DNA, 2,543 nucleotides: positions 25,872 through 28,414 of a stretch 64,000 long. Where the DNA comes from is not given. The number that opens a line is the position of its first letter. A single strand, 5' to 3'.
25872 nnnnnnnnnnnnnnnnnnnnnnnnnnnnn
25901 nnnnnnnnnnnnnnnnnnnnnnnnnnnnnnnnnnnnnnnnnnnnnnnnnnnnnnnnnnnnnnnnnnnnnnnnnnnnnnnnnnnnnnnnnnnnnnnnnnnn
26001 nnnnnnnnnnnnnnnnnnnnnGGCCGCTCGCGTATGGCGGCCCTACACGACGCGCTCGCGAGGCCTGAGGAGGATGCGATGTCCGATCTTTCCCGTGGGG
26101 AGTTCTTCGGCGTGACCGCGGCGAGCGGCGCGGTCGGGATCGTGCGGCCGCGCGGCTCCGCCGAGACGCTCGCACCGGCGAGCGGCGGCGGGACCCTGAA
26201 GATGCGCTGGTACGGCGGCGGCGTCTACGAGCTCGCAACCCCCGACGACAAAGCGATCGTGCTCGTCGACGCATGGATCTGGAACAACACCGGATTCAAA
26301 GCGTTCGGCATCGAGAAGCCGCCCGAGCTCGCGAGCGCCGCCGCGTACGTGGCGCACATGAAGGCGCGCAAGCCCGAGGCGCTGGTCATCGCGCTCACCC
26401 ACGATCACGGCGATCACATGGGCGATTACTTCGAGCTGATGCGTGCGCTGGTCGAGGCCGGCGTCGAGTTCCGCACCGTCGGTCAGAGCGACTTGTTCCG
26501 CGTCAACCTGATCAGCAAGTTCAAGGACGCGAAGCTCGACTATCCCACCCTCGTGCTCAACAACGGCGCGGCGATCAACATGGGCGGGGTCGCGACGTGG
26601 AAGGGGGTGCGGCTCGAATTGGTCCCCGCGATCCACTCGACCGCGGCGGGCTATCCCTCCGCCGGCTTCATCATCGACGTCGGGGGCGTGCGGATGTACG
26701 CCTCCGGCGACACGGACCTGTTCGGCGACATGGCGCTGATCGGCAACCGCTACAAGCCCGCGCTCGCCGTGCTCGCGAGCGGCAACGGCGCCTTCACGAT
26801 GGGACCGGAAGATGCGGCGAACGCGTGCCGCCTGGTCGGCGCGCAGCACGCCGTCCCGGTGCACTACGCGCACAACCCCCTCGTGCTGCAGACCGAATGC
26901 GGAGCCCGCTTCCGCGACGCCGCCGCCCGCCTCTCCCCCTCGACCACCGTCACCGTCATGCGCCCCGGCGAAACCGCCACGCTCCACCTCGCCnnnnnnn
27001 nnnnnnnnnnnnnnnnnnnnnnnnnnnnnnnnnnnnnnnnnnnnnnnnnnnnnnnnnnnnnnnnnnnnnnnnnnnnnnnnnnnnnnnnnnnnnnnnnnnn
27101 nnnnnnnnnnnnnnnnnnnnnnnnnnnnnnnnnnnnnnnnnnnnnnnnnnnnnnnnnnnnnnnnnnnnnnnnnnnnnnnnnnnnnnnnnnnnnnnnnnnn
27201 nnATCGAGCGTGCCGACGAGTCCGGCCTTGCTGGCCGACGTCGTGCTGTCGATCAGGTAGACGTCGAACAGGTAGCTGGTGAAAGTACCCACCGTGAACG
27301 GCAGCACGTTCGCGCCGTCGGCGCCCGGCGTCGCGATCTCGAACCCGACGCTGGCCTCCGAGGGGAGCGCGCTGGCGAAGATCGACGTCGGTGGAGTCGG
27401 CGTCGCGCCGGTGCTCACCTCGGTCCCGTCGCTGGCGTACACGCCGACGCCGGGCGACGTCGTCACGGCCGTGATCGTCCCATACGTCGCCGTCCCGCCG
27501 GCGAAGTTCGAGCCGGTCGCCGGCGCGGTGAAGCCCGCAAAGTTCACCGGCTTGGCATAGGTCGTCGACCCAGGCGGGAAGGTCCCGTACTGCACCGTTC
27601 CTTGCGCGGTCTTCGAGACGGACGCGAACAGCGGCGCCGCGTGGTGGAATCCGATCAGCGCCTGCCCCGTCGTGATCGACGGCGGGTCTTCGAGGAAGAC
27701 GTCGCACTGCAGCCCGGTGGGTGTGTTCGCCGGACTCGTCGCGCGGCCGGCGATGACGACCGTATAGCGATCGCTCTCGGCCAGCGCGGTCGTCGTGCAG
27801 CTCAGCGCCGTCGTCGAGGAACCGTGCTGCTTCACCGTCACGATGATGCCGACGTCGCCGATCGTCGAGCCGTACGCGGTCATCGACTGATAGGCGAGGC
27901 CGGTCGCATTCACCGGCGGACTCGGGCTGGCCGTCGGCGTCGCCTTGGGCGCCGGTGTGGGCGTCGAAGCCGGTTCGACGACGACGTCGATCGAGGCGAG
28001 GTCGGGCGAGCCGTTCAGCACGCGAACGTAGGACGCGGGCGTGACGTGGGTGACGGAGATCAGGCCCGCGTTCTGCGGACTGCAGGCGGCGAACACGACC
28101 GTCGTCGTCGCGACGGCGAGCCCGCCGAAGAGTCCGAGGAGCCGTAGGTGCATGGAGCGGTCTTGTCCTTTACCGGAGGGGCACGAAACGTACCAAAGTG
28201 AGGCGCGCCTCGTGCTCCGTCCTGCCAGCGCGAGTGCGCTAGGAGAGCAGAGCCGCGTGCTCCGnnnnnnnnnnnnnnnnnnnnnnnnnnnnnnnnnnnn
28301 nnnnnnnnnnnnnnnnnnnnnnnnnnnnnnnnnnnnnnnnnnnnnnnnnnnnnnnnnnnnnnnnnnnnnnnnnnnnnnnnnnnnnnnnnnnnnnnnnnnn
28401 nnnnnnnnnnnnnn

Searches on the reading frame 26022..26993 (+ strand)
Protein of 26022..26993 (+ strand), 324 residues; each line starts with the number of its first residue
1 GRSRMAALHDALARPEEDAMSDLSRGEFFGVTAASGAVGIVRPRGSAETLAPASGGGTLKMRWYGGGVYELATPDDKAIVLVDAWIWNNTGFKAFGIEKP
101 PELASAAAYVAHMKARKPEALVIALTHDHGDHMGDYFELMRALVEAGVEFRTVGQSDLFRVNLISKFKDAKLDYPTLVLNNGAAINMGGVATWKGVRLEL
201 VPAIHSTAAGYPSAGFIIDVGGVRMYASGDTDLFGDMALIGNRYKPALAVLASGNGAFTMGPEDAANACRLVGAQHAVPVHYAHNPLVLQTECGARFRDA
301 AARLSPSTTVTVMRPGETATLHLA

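Call 53: search_protein_families(library=pfam, proteins=[window:26022-26993:+], max_evalue=0.0001)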
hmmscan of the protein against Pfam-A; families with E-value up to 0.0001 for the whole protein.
window:26022-26993:+ (324 aa): 1 family
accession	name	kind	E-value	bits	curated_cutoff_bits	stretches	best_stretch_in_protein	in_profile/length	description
PF12706.13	Lactamase_B_2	-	1.9e-15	57.4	27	1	118-282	29-200/200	Beta-lactamase superfamily domain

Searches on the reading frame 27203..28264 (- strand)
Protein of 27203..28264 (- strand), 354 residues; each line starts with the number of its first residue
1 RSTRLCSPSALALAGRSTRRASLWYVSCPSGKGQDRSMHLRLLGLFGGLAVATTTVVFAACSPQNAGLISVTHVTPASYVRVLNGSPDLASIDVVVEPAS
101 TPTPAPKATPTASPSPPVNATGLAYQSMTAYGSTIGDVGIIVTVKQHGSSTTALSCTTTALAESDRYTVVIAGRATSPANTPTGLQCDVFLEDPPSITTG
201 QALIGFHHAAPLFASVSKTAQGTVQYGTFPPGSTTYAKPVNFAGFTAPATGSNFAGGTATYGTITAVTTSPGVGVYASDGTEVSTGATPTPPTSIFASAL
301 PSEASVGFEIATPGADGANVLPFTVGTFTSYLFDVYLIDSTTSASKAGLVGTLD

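Call 53: search_protein_families(library=pfam, proteins=[window:27203-28264:-], max_evalue=0.0001)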
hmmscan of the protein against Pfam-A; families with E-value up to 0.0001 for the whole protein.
window:27203-28264:- (354 aa): 1 family
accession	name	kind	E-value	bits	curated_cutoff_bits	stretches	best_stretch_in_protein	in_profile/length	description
PF14344.12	DUF4397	-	1.9e-09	38.5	30.6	1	78-216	1-116/119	Domain of unknown function (DUF4397)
